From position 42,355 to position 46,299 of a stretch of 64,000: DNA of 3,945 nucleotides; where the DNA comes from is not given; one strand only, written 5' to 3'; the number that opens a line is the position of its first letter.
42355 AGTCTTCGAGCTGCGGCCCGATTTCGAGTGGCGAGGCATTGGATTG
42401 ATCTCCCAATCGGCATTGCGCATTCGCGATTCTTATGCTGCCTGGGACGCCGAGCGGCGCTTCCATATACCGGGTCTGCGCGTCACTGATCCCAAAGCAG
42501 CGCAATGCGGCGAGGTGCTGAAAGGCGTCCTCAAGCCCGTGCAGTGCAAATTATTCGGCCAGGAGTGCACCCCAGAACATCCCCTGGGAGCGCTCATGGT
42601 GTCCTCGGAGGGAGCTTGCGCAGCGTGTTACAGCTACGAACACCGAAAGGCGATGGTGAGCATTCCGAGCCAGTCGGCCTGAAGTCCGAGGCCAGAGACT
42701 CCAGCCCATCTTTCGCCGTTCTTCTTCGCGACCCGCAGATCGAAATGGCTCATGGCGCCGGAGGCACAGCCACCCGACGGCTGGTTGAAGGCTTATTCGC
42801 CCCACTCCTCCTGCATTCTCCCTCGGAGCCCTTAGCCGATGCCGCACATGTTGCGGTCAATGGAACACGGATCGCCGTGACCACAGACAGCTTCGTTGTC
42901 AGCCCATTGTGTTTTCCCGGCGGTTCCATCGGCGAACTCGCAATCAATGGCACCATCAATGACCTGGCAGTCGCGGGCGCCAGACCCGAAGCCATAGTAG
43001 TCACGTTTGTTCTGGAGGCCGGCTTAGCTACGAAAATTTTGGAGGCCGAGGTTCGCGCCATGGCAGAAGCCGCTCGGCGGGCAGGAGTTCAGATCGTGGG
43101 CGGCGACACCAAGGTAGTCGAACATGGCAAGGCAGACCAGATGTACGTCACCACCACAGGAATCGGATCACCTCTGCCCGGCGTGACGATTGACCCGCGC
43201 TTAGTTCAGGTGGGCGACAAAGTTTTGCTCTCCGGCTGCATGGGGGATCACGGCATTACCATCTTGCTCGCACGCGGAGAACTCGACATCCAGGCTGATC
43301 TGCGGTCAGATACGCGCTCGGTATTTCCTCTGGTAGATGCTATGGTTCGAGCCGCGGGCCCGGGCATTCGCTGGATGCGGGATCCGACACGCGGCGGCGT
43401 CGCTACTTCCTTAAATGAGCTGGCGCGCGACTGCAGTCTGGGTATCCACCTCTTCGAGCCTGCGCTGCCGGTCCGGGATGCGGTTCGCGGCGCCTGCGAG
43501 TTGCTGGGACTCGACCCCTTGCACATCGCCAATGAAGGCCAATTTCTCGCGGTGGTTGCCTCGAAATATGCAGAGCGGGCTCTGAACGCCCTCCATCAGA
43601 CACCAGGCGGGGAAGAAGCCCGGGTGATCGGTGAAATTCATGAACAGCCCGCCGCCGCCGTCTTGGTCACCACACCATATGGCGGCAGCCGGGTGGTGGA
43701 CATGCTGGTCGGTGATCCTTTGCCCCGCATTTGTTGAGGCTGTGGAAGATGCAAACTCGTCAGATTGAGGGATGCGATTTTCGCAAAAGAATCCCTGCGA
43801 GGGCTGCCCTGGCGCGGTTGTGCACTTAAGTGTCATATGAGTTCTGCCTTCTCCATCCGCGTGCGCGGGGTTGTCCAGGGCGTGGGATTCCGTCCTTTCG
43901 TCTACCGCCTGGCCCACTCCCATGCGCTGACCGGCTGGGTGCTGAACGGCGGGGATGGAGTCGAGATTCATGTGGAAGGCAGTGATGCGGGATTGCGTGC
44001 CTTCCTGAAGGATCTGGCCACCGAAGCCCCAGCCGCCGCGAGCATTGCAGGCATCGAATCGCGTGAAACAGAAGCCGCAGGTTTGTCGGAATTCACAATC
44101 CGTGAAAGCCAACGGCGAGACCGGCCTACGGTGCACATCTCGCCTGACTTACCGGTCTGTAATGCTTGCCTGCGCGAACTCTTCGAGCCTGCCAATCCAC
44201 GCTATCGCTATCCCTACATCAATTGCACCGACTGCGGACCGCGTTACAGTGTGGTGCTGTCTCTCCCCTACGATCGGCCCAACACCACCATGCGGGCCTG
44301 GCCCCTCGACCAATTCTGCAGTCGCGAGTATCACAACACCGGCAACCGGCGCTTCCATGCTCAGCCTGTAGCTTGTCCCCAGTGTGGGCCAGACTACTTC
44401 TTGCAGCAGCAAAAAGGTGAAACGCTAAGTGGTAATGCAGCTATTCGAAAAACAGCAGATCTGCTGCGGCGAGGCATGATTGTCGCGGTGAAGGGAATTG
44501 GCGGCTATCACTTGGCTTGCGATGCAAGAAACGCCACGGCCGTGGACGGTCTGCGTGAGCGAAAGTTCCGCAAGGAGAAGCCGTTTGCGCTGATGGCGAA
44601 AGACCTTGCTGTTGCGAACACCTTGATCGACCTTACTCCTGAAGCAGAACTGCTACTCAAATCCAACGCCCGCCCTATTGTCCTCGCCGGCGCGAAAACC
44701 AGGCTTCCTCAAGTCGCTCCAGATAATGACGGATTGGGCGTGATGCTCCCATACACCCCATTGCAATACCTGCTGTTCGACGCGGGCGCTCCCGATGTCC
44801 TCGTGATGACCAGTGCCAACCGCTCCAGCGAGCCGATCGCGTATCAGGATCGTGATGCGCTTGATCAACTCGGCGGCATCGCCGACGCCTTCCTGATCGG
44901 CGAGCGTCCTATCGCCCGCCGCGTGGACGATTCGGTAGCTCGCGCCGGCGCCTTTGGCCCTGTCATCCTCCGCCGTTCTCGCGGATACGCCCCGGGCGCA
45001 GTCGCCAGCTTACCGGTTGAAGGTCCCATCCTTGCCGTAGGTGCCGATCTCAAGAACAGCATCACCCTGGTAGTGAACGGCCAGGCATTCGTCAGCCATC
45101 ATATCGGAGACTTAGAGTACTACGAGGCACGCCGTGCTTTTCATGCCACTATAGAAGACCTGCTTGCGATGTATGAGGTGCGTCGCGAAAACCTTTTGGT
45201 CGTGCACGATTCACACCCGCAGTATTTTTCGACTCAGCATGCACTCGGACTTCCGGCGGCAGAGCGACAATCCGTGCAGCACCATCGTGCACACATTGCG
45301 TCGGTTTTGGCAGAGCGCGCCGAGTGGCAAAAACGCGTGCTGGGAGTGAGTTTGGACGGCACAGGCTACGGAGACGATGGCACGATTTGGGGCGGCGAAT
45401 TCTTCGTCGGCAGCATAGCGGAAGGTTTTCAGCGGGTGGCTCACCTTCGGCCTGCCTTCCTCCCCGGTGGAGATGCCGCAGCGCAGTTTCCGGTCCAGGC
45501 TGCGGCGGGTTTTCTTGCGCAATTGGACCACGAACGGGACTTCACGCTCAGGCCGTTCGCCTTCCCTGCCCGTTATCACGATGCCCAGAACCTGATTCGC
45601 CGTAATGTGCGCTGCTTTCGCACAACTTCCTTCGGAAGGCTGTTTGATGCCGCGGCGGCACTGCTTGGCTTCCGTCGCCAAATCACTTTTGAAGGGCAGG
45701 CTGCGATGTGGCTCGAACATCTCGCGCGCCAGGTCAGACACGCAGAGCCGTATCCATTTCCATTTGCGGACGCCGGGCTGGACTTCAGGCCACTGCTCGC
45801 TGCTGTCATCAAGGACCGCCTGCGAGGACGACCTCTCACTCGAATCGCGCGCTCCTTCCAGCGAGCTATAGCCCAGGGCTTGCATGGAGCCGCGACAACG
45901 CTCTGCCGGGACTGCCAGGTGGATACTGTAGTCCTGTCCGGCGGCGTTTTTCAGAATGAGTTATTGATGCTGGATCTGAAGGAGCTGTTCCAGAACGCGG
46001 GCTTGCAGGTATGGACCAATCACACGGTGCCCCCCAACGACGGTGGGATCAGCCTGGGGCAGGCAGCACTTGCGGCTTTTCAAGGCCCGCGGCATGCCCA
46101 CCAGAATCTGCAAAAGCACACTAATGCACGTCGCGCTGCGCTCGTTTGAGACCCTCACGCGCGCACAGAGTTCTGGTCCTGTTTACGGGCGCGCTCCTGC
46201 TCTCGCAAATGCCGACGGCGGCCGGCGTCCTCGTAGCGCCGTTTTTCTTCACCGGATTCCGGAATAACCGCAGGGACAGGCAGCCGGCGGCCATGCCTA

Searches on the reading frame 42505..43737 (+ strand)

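Call 17: search_protein_families(library=pfam, proteins=[window:42505-43737:+], max_evalue=0.001)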
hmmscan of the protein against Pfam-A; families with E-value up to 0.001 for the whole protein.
window:42505-43737:+ (410 aa): 2 families
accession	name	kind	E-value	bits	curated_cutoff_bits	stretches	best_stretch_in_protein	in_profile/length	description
PF02769.27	AIRS_C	-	8.5e-23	81.7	23.1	1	235-386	1-153/156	AIR synthase related protein, C-terminal domain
PF00586.29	AIRS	-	1.5e-20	74.1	24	1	112-221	3-110/112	AIR synthase related protein, N-terminal domain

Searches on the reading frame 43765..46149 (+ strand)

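Call 17: search_protein_families(library=pfam, proteins=[window:43765-46149:+], max_evalue=0.001)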
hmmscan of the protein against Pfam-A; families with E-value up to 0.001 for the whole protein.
window:43765-46149:+ (794 aa): 6 families
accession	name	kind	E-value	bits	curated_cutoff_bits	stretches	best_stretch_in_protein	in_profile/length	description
PF22521.2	HypF_C_2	-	7.1e-74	249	27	1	527-766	1-241/241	Carbamoyltransferase, Kae1-like Domain, second subdomain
PF01300.24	Sua5_yciO_yrdC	-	3.4e-38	131.3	25.1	1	233-405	2-178/178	Telomere recombination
PF17788.7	HypF_C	-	1.1e-28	100.2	23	1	420-517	4-99/99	HypF Kae1-like domain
PF07503.17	zf-HYPF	-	7.6e-26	90.1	23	2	131-163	1-33/34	HypF finger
PF00708.24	Acylphosphatase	-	3.1e-21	75.9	22.5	1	30-112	2-85/85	Acylphosphatase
PF00814.31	TsaD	-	0.00014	22.2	24.8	1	623-748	137-246/264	tRNA N6-adenosine threonylcarbamoyltransferase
